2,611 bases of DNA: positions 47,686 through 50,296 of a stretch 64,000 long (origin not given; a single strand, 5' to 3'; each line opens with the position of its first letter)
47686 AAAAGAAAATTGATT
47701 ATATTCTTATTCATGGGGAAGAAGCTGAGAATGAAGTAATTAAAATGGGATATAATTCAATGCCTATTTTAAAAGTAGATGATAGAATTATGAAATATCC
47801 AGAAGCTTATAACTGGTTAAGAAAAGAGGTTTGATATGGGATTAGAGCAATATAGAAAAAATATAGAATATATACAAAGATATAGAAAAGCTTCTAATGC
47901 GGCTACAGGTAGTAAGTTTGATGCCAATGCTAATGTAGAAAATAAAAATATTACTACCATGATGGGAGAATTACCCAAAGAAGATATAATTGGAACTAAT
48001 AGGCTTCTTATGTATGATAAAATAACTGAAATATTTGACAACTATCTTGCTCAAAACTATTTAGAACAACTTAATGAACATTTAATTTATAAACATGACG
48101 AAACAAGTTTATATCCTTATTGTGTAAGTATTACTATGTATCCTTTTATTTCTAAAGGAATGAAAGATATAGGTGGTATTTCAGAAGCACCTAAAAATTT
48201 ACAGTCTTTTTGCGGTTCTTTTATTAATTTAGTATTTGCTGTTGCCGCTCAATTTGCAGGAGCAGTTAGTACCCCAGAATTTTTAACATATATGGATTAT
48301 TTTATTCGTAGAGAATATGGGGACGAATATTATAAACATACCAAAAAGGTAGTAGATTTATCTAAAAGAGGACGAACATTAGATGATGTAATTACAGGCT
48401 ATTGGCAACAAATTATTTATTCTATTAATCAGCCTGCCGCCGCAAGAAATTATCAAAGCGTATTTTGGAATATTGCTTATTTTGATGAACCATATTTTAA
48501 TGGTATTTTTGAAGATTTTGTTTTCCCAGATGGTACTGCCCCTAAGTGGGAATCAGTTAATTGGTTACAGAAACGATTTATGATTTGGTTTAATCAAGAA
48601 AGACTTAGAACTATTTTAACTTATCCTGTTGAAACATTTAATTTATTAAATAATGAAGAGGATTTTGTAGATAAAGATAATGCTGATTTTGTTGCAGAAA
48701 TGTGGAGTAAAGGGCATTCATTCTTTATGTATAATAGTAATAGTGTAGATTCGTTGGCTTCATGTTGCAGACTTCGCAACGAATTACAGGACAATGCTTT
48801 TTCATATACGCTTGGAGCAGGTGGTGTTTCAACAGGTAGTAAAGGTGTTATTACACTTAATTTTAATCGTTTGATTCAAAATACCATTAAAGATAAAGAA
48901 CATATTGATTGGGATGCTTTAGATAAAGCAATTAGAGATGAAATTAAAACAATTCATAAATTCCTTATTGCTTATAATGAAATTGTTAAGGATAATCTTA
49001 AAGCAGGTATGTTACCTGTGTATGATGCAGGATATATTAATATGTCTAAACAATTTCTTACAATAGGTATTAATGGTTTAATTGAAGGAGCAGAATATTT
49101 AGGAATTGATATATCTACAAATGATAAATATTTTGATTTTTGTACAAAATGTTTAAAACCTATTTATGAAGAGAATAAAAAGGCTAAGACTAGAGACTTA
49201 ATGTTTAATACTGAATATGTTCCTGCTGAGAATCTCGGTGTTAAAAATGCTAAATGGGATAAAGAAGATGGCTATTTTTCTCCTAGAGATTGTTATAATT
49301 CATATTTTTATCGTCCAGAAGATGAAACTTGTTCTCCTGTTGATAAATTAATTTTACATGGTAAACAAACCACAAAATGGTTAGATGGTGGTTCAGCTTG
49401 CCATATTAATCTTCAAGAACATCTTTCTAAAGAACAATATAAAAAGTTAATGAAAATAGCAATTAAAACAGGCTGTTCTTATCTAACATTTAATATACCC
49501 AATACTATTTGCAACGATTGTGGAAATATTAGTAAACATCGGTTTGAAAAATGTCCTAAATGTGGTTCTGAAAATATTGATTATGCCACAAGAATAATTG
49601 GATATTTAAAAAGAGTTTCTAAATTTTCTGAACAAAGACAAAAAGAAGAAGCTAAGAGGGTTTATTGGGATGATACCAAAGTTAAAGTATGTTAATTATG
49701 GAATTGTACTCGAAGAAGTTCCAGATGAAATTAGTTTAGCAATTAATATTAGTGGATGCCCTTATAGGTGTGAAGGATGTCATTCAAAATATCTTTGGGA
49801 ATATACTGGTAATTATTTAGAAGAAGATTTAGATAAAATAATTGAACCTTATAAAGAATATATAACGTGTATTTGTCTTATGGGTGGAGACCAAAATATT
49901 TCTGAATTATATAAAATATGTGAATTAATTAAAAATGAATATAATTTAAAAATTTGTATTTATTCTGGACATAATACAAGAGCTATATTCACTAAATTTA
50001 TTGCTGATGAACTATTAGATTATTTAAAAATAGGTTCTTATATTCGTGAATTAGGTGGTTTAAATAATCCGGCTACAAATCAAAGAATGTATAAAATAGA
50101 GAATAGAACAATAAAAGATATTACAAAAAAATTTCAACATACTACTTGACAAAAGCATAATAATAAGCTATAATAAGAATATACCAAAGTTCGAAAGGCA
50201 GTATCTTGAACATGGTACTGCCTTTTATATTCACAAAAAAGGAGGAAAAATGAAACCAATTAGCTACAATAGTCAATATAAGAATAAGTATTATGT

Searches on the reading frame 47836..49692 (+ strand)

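Call 19: search_protein_families(library=phrogs, proteins=[window:47836-49692:+], max_evalue=0.00001)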
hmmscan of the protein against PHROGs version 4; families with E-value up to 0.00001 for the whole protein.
window:47836-49692:+ (619 aa): 3 families
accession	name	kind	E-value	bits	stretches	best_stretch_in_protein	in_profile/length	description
phrog_25611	-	DNA, RNA and nucleotide metabolism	1.2e-122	411.6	2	19-509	48-530/978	anaerobic ribonucleoside reductase large subunit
phrog_487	-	moron, auxiliary metabolic gene and host takeover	6.3e-25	88.4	2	404-611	491-712/718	NrdD-like anaerobic ribonucleotide reductase large subunit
phrog_29160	-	DNA, RNA and nucleotide metabolism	5.8e-07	30.8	1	513-608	54-152/158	anaerobic ribonucleoside reductase large subunit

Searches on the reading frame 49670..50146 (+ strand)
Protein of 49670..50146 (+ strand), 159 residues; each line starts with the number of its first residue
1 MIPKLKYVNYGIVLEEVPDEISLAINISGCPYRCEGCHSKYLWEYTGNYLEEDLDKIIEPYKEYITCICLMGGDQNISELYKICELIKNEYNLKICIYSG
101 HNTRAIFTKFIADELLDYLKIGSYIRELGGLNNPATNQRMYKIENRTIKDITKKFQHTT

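Call 83: search_protein_families(library=phrogs, proteins=[window:49670-50146:+], max_evalue=0.0001)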
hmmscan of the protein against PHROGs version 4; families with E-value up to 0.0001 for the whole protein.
window:49670-50146:+ (159 aa): 1 family
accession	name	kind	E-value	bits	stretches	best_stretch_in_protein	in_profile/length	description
phrog_626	-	DNA, RNA and nucleotide metabolism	6e-16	59.4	1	21-149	17-159/164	anaerobic ribonucleotide reductase small subunit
